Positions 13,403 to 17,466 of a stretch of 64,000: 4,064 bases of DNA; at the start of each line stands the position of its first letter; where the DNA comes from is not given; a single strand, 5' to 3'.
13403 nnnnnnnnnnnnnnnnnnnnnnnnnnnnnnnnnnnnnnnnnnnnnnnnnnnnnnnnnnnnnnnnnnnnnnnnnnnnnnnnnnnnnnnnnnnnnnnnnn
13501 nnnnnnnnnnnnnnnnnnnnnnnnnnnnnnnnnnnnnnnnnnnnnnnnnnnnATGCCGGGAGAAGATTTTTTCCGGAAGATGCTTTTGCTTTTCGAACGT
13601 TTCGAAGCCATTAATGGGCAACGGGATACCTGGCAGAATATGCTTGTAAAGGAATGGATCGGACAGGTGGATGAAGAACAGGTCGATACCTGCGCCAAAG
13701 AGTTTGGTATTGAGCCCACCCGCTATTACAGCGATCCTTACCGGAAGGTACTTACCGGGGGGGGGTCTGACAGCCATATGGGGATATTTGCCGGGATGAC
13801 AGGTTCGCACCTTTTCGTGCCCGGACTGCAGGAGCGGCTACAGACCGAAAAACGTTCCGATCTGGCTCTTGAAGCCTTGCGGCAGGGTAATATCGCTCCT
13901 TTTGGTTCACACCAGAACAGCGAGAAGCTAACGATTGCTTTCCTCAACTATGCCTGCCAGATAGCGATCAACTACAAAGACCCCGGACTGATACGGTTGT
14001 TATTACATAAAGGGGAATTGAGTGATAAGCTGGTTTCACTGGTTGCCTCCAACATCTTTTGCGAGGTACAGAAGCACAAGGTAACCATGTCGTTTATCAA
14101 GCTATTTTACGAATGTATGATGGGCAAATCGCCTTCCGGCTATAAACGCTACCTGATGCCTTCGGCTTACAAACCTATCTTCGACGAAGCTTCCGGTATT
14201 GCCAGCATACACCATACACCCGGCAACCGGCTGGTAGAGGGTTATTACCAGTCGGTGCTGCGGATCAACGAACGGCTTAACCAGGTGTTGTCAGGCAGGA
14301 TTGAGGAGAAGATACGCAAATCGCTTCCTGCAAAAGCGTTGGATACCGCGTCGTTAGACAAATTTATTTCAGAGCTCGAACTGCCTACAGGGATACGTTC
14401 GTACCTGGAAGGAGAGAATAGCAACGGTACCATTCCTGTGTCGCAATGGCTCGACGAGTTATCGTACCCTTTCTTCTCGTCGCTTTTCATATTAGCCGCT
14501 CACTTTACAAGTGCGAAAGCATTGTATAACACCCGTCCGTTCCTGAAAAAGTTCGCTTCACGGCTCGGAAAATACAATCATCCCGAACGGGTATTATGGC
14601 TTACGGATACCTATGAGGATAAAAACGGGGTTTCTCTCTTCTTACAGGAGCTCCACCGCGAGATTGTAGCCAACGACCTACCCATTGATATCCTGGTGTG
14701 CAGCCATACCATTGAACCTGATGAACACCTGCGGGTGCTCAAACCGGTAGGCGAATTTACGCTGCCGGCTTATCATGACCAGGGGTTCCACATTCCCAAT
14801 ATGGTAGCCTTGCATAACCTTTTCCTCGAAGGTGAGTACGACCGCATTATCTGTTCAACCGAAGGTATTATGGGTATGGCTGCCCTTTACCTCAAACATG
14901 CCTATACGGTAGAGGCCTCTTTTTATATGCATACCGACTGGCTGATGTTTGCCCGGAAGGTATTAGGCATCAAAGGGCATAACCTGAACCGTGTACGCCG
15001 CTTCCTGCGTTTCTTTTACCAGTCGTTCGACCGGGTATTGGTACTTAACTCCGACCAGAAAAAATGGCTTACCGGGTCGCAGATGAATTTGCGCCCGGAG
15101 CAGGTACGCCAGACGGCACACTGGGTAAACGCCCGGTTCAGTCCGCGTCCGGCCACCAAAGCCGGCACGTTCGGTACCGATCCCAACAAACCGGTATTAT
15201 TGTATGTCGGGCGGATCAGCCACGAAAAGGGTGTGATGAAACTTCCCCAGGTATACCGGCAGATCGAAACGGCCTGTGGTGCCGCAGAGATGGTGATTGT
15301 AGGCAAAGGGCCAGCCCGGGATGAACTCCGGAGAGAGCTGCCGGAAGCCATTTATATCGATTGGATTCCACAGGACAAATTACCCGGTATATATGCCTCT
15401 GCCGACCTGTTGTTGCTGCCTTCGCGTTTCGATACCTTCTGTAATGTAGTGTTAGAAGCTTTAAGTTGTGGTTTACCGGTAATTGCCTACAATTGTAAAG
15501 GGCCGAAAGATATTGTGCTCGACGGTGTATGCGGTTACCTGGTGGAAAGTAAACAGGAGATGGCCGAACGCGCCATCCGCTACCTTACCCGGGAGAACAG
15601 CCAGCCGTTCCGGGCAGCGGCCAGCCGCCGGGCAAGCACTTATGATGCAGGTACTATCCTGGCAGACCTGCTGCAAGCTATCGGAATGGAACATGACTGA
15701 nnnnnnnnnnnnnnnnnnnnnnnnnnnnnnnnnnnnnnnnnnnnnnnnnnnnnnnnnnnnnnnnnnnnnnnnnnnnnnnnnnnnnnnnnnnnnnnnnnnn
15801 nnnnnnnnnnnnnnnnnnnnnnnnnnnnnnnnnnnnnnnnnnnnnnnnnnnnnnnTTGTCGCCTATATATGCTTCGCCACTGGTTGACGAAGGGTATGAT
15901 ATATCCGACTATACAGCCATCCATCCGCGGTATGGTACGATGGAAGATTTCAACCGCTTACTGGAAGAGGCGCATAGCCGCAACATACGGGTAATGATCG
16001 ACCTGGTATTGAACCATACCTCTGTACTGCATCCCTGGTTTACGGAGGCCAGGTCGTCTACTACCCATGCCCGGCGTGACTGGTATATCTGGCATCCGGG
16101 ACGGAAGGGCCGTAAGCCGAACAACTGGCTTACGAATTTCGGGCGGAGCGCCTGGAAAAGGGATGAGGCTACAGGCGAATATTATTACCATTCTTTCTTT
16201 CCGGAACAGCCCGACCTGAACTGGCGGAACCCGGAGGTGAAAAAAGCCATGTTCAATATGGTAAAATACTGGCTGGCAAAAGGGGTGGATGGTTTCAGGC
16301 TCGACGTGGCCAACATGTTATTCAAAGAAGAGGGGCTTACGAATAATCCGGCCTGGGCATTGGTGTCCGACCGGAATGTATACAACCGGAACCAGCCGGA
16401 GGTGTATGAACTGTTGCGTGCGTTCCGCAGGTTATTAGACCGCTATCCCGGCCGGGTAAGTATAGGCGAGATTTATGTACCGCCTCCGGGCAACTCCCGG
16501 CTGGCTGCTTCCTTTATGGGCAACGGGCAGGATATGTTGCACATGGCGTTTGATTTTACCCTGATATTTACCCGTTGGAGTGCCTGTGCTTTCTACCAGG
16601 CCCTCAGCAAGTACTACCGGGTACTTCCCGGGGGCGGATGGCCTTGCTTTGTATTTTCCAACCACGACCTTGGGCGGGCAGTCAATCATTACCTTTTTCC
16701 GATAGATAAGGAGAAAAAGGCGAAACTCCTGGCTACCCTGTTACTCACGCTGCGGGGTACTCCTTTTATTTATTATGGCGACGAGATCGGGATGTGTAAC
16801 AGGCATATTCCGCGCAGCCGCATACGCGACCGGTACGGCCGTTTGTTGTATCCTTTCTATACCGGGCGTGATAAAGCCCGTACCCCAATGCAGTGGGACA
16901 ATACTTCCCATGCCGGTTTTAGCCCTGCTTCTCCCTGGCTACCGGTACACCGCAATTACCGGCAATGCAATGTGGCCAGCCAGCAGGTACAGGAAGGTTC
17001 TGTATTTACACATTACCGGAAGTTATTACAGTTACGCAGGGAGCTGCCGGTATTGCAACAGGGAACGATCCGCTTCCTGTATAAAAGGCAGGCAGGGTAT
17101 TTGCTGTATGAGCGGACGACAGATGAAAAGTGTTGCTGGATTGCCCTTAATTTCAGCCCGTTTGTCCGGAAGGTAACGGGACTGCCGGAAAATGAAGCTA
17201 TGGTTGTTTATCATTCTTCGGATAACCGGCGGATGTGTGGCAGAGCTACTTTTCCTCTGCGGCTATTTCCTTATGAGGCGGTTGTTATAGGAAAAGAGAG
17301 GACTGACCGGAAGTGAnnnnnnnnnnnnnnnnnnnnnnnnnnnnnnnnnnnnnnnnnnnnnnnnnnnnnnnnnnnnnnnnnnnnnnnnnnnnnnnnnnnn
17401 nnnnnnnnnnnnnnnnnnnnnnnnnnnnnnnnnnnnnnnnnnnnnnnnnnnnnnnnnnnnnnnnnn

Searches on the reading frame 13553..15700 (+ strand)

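Call 15: search_protein_families(library=pfam, proteins=[window:13553-15700:+])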
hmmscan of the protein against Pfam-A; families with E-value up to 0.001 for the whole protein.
window:13553-15700:+ (715 aa): 5 families
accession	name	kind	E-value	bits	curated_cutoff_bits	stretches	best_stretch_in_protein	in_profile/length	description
PF00534.26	Glycos_transf_1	-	3.1e-28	98.9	26.4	1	542-688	11-163/172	Glycosyl transferases group 1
PF13692.12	Glyco_trans_1_4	-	8.1e-28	97.9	27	1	546-679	1-141/142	Glycosyl transferases group 1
PF13439.12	Glyco_transf_4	-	2.8e-10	40.9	28.5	1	358-508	2-150/170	Glycosyltransferase Family 4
PF13524.12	Glyco_trans_1_2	-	0.00035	21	25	1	580-690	17-125/144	Glycosyl transferase-like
PF20706.3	GT4-conflict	-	0.00089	18.8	26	0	545-645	196-310/385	Family 4 Glycosyltransferase in conflict systems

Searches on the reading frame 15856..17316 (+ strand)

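Call 15: search_protein_families(library=pfam, proteins=[window:15856-17316:+])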
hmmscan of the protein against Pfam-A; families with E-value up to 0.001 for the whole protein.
window:15856-17316:+ (486 aa): 2 families
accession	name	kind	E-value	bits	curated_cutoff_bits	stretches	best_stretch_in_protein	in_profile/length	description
PF00128.31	Alpha-amylase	-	1.3e-113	381.1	22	1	1-403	38-446/446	Alpha amylase, catalytic domain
PF11941.14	DUF3459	-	7.2e-07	29.9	22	1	386-466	1-78/90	Domain of unknown function (DUF3459)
